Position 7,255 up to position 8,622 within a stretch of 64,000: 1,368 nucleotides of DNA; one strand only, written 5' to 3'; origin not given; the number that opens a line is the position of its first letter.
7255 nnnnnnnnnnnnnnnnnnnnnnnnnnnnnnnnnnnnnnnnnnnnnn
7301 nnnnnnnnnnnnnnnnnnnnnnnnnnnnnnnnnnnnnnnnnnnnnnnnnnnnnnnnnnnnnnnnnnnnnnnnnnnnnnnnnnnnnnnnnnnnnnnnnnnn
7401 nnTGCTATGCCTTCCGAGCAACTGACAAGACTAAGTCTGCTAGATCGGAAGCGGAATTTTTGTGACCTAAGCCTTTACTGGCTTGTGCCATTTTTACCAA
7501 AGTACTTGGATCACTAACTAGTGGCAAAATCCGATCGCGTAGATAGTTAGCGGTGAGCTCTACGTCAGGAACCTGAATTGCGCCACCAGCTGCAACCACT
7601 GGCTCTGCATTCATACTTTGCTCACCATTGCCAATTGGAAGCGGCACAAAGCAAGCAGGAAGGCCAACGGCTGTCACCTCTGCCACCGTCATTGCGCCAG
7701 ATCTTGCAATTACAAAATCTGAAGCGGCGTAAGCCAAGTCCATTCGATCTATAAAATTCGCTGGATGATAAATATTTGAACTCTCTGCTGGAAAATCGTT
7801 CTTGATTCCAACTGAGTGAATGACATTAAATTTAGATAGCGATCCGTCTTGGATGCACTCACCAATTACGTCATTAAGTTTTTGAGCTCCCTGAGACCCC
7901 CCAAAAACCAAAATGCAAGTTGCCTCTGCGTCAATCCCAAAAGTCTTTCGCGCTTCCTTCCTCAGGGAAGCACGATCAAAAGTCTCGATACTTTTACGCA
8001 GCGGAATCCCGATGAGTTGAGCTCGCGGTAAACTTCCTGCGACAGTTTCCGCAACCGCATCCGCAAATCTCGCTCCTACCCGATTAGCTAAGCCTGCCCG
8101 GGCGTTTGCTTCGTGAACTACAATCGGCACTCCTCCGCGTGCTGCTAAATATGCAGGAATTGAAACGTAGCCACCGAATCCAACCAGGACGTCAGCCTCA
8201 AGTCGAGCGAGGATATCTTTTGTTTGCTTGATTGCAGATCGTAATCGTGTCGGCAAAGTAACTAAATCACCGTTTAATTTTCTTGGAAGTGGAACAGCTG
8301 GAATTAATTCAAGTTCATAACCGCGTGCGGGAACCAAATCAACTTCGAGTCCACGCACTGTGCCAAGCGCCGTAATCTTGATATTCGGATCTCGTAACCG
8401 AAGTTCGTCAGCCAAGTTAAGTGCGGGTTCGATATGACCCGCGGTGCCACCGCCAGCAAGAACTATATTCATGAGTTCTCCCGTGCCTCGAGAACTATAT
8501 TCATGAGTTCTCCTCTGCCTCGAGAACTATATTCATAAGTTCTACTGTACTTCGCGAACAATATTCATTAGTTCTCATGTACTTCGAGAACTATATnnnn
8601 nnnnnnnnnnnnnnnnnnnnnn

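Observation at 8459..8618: Five tandem 32-nt copies of the ftsW-stop/murG-start junction build a relay of chimeric mini-ORFs ahead of murG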

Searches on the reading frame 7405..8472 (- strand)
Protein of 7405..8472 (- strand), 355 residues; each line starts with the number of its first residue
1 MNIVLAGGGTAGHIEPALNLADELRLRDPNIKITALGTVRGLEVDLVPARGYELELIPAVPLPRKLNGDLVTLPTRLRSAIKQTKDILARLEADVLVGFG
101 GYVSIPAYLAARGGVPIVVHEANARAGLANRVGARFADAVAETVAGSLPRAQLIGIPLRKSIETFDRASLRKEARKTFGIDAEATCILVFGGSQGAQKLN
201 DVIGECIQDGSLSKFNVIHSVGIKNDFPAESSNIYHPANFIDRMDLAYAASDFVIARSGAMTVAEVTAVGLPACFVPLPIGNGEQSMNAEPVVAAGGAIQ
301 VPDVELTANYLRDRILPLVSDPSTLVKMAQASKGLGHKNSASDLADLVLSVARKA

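Call 4: search_protein_families(library=ncbifam, proteins=[window:7405-8472:-])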
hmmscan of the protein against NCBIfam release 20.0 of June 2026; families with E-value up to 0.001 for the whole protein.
window:7405-8472:- (355 aa): 7 families
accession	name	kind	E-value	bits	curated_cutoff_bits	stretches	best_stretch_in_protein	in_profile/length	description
TIGR01133.1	murG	equivalog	3.5e-77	259.8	250.25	1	1-347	6-352/353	undecaprenyldiphospho-muramoylpentapeptide beta-N-acetylglucosaminyltransferase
NF009102.0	PRK12446.1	equivalog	4e-32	111.5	339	1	2-311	3-315/352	undecaprenyldiphospho-muramoylpentapeptide beta-N-acetylglucosaminyltransferase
NF010135.0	PRK13609.1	equivalog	4.7e-09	35.7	500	1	152-350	173-367/388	diglucosyl diacylglycerol synthase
NF033129.1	macro_glyco_Mgt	subfamily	6.6e-07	28.6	700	1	186-348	228-388/393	macrolide-inactivating glycosyltransferase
NF000362.1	self_GT_OleI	exception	1.2e-06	28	700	1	213-348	283-416/424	OleI family self-immunity macrolide glycosyltransferase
TIGR01426.2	MGT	subfamily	1.5e-06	27.5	260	1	251-335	293-374/393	macrolide family glycosyltransferase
TIGR04516.1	glycosyl_450act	subfamily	0.00074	18.7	440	0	252-330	317-392/418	activator-dependent family glycosyltransferase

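Call 7: find_encoding_contigs(protein=window:7405-8472:-, flank=3000, max_places=10)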
Protein window:7405-8472:- (355 aa): 15 contigs read that carry it; 5 places shown.
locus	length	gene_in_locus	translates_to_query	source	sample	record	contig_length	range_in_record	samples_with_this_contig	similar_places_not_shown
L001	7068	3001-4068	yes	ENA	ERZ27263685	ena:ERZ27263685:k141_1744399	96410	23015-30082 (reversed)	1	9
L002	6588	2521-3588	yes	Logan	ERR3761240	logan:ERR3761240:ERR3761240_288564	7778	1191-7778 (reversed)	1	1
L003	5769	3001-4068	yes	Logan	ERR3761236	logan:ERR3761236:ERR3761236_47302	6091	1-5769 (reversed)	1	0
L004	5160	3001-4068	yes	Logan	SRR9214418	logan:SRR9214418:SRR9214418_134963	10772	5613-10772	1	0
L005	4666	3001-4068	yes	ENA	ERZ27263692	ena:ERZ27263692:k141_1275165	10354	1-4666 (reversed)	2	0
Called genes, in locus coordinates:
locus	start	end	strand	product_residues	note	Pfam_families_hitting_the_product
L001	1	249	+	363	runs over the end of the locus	PF10555:MraY_sig1 (weak), PF00953:Glycos_transf_4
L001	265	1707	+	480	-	PF21799:MurD-like_N (weak), PF08245:Mur_ligase_M, PF02875:Mur_ligase_C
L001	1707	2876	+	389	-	PF01098:FTSW_RODA_SPOVE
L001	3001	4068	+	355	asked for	PF03033:Glyco_transf_28, PF04101:Glyco_tran_28_C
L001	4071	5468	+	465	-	PF01225:Mur_ligase, PF08245:Mur_ligase_M, PF02875:Mur_ligase_C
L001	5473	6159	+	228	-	PF08478:POTRA_1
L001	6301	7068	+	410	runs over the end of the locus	PF00091:Tubulin, PF12327:FtsZ_C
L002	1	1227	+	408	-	?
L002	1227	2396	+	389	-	PF01098:FTSW_RODA_SPOVE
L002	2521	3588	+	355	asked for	PF03033:Glyco_transf_28, PF04101:Glyco_tran_28_C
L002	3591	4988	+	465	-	PF01225:Mur_ligase, PF08245:Mur_ligase_M, PF02875:Mur_ligase_C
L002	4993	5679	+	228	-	PF08478:POTRA_1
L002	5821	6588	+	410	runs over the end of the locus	PF00091:Tubulin, PF12327:FtsZ_C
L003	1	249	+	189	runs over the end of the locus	?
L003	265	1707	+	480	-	PF21799:MurD-like_N (weak), PF08245:Mur_ligase_M, PF02875:Mur_ligase_C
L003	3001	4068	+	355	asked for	PF03033:Glyco_transf_28, PF04101:Glyco_tran_28_C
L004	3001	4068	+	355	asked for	PF03033:Glyco_transf_28, PF04101:Glyco_tran_28_C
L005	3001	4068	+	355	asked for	PF03033:Glyco_transf_28, PF04101:Glyco_tran_28_C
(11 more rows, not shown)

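Call 11: find_related_loci(query=window:7405-8472:-, collection=genome_contigs, flank=2500)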
Query window:7405-8472:- (355 aa) in genome_contigs; peptide patterns used: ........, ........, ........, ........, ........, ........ (x = any residue, [..] = any of these).
127 stretches matched a pattern, but none encodes a relative of the query by tblastn (E <= 1e-3).

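Call 12: find_homologous_proteins(query=window:7405-8472:-, max_evalue=1e-30)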
Query window:7405-8472:- (355 aa): 8000 proteins with E <= 1e-30 among 8000 candidates; the best 120 are listed.
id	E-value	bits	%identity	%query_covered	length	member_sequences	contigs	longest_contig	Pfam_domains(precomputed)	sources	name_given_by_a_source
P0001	4.5e-219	744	98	100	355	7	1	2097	PF04101.23,PF03033.27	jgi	jgi:UDP-N-acetylglucosamine--N-acetylmuramyl-(pentapeptide) pyrophosphoryl-undecaprenol N-acetylgluc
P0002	2.8e-196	670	88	100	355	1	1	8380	PF04101.23,PF03033.27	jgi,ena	jgi:UDP-N-acetylglucosamine--N-acetylmuramyl-(pentapeptide) pyrophosphoryl-undecaprenol N-acetylgluc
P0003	4.3e-173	593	78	100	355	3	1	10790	PF04101.23,PF03033.27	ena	-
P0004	1.5e-172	592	77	100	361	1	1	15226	PF04101.23,PF03033.27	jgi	jgi:UDP-N-acetylglucosamine--N-acetylmuramyl-(pentapeptide) pyrophosphoryl-undecaprenol N-acetylgluc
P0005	1.1e-170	585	78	100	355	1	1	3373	PF04101.23,PF03033.27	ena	-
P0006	1.2e-169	582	75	100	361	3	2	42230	PF04101.23,PF03033.27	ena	-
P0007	1.5e-169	582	75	100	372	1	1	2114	PF04101.23,PF03033.27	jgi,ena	-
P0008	1.0e-168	579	73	100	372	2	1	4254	PF04101.23,PF03033.27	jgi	-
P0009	1.5e-168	578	75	100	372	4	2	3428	PF04101.23,PF03033.27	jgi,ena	jgi:UDP-N-acetylglucosamine--N-acetylmuramyl-(pentapeptide) pyrophosphoryl-undecaprenol N-acetylgluc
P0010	1.6e-168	578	77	100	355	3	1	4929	PF04101.23,PF03033.27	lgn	-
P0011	1.7e-168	578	74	100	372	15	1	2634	PF04101.23,PF03033.27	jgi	jgi:UDP-N-acetylglucosamine--N-acetylmuramyl-(pentapeptide) pyrophosphoryl-undecaprenol N-acetylgluc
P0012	3.7e-168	577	74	100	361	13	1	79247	PF04101.23,PF03033.27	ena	-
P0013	4.9e-168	577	74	100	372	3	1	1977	PF04101.23,PF03033.27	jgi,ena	jgi:UDP-N-acetylglucosamine--N-acetylmuramyl-(pentapeptide) pyrophosphoryl-undecaprenol N-acetylgluc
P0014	5.0e-168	577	74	100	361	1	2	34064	PF04101.23,PF03033.27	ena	-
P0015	7.4e-168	576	74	100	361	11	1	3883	PF04101.23,PF03033.27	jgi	jgi:UDP-N-acetylglucosamine--N-acetylmuramyl-(pentapeptide) pyrophosphoryl-undecaprenol N-acetylgluc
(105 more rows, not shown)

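Call 15: find_related_loci(query=A1, collection=genome_contigs, flank=2000)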
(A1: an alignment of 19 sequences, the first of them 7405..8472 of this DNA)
Query A1 (355 aa) in genome_contigs; peptide patterns used: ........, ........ (x = any residue, [..] = any of these).
368 stretches matched a pattern; 329 encode a relative of the query (tblastn E <= 1e-3); the best 80 are kept; 80 distinct loci.
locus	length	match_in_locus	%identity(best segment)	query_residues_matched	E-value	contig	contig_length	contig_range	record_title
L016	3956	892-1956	74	1-355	0e+0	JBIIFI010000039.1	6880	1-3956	MAG: Candidatus Nanopelagicales bacterium isolate ME2001-05-21pf_3300042465_group1_bin157 Rohwer_bin374_scaffold_10054_c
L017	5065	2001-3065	75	1-355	5e-178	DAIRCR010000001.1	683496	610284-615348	MAG TPA_asm: Candidatus Nanopelagicales bacterium isolate CTOTU2214 NODE_2_length_683496_cov_8.552795, whole genome shot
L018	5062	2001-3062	74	1-354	4e-178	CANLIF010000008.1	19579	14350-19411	MAG: Actinobacteria bacterium isolate TE-Jun18-233 genome assembly, contig: TE-Jun18-C3216, whole genome shotgun sequenc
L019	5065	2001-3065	75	1-355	2e-176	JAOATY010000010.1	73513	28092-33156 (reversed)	MAG: Candidatus Nanopelagicales bacterium isolate AF21_PE0_T1_S7_48_15 T1_S7_160_length_73513_cov_8, whole genome shotgu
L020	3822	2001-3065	74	1-355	3e-179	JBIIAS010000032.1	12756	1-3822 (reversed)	MAG: Candidatus Nanopelagicales bacterium isolate ME2000-06-06pf_3300042549_group1_bin177 Rohwer_bin373_scaffold_3499_c1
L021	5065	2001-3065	74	1-355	8e-176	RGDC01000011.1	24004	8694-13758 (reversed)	MAG: Actinomycetota bacterium isolate WB6_1B_195 contig_100_10, whole genome shotgun sequence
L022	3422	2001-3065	74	1-355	1e-179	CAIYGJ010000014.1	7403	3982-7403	MAG: uncultured actinobacterium isolate Kiruna_bin-00600 genome assembly, contig: bin-00600:014/242, whole genome shotgu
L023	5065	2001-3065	74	1-355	4e-175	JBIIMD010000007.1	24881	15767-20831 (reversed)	MAG: Candidatus Nanopelagicales bacterium isolate ME2002-06-05pf_3300043568_group1_bin45 Rohwer_bin376_scaffold_688_c1,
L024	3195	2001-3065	74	1-355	7e-179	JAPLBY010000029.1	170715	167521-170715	MAG: Actinomycetota bacterium isolate LacPavin_0818_WC45_MAG_48_15 LacPavin_0818_WC45_scaffold_808454, whole genome shot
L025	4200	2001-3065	74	1-355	7e-178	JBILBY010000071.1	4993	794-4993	MAG: Candidatus Nanopelagicales bacterium isolate ME2016-06-13_3300042447_group7_bin147 Rohwer_bin382_scaffold_13418_c1,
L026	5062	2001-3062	73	1-354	5e-174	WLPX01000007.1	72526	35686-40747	MAG: Actinomycetota bacterium isolate UFOp-RH-26jul17-237 RH-26jul17-237-c7, whole genome shotgun sequence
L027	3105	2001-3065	74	1-355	5e-179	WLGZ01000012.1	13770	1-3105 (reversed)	MAG: Actinomycetota bacterium isolate UFOp-RE-4nov15-112 RE-4nov15-112-c12, whole genome shotgun sequence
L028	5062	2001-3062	71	1-354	3e-172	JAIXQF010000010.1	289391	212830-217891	MAG: Actinomycetales bacterium isolate C4_MAG_00016 pond_C4_MAG_00016_000000000002, whole genome shotgun sequence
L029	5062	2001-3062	73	1-354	1e-172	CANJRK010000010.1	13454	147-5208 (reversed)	MAG: Actinobacteria bacterium isolate RH-23may17-525 genome assembly, contig: RH-23may17-C35375, whole genome shotgun se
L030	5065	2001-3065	72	1-355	3e-171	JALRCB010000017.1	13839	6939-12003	MAG: Candidatus Nanopelagicales bacterium isolate HQM.3 NODE_17_length_13839_cov_3.118442, whole genome shotgun sequence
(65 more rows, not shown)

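Call 17: find_encoding_contigs(protein=P0002, flank=2000, max_places=6)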
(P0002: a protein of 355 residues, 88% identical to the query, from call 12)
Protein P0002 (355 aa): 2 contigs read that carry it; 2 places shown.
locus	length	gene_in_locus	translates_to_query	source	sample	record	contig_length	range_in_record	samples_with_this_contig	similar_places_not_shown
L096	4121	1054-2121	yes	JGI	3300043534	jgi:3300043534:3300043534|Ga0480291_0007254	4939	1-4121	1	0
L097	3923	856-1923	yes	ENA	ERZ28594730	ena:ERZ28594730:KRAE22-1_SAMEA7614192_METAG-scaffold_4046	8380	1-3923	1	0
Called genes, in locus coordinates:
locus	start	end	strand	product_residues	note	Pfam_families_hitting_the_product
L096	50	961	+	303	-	PF01098:FTSW_RODA_SPOVE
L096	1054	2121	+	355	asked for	PF03033:Glyco_transf_28, PF04101:Glyco_tran_28_C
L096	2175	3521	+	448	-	PF01225:Mur_ligase, PF08245:Mur_ligase_M, PF02875:Mur_ligase_C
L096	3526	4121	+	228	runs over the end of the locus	PF08478:POTRA_1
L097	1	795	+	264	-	?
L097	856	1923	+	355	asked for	PF03033:Glyco_transf_28, PF04101:Glyco_tran_28_C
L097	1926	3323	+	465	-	PF01225:Mur_ligase, PF08245:Mur_ligase_M, PF02875:Mur_ligase_C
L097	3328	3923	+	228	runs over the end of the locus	PF08478:POTRA_1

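Call 18: find_encoding_contigs(protein=P0003, flank=2000, max_places=6)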
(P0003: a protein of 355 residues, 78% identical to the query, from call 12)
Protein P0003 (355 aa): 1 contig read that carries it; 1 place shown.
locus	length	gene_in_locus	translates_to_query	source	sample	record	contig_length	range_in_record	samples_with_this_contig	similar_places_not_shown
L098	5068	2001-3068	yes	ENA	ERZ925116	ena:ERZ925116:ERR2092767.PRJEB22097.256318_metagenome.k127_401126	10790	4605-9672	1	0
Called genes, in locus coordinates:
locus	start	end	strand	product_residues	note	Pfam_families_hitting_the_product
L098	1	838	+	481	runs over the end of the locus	PF21799:MurD-like_N (weak), PF08245:Mur_ligase_M, PF02875:Mur_ligase_C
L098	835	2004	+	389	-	PF01098:FTSW_RODA_SPOVE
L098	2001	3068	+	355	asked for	PF03033:Glyco_transf_28, PF04101:Glyco_tran_28_C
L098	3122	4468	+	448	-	PF01225:Mur_ligase, PF08245:Mur_ligase_M, PF02875:Mur_ligase_C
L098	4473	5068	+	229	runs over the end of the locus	PF08478:POTRA_1, PF03799:FtsQ_DivIB_C (weak)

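Call 19: find_encoding_contigs(protein=P0005, flank=2000, max_places=6)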
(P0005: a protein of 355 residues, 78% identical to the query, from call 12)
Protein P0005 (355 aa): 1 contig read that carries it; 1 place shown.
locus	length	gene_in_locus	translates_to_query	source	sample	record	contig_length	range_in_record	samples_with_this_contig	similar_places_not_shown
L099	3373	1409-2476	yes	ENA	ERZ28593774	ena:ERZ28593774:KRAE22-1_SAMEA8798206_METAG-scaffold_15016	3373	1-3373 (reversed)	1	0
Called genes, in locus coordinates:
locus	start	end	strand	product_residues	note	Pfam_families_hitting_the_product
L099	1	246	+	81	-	?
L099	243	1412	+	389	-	PF01098:FTSW_RODA_SPOVE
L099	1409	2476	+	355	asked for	PF03033:Glyco_transf_28, PF04101:Glyco_tran_28_C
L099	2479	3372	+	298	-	?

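Call 20: find_encoding_contigs(protein=P0010, flank=2000, max_places=6)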
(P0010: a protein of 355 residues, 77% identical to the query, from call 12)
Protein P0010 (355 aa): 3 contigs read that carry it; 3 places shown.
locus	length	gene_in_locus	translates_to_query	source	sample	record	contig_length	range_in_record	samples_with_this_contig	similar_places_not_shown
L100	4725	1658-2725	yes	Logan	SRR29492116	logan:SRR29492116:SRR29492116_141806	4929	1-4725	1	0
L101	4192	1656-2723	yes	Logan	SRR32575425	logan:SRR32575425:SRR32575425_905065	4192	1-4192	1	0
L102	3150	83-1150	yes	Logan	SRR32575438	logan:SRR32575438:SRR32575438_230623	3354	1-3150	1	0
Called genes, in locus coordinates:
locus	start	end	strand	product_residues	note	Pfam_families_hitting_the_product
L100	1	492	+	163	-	?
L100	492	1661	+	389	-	PF01098:FTSW_RODA_SPOVE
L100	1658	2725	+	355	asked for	PF03033:Glyco_transf_28, PF04101:Glyco_tran_28_C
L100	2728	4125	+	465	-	PF01225:Mur_ligase, PF08245:Mur_ligase_M, PF02875:Mur_ligase_C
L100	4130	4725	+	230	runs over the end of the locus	PF08478:POTRA_1, PF03799:FtsQ_DivIB_C (weak)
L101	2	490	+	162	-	?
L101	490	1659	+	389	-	PF01098:FTSW_RODA_SPOVE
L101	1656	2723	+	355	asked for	PF03033:Glyco_transf_28, PF04101:Glyco_tran_28_C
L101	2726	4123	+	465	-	PF01225:Mur_ligase, PF08245:Mur_ligase_M, PF02875:Mur_ligase_C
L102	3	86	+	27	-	?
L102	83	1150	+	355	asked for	PF03033:Glyco_transf_28, PF04101:Glyco_tran_28_C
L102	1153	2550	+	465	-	PF01225:Mur_ligase, PF08245:Mur_ligase_M, PF02875:Mur_ligase_C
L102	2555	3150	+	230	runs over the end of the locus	PF08478:POTRA_1, PF03799:FtsQ_DivIB_C (weak)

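Call 38: find_encoding_contigs(protein=P0001, flank=2000, max_places=10)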
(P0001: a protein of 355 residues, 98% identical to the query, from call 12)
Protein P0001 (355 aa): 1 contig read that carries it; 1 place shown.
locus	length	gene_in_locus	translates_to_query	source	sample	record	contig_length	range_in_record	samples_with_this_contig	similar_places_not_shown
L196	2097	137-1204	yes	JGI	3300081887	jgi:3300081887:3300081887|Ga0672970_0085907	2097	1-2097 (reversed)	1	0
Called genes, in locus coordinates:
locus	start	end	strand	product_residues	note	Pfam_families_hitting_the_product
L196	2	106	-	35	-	?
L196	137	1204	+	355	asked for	PF03033:Glyco_transf_28, PF04101:Glyco_tran_28_C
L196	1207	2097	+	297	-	?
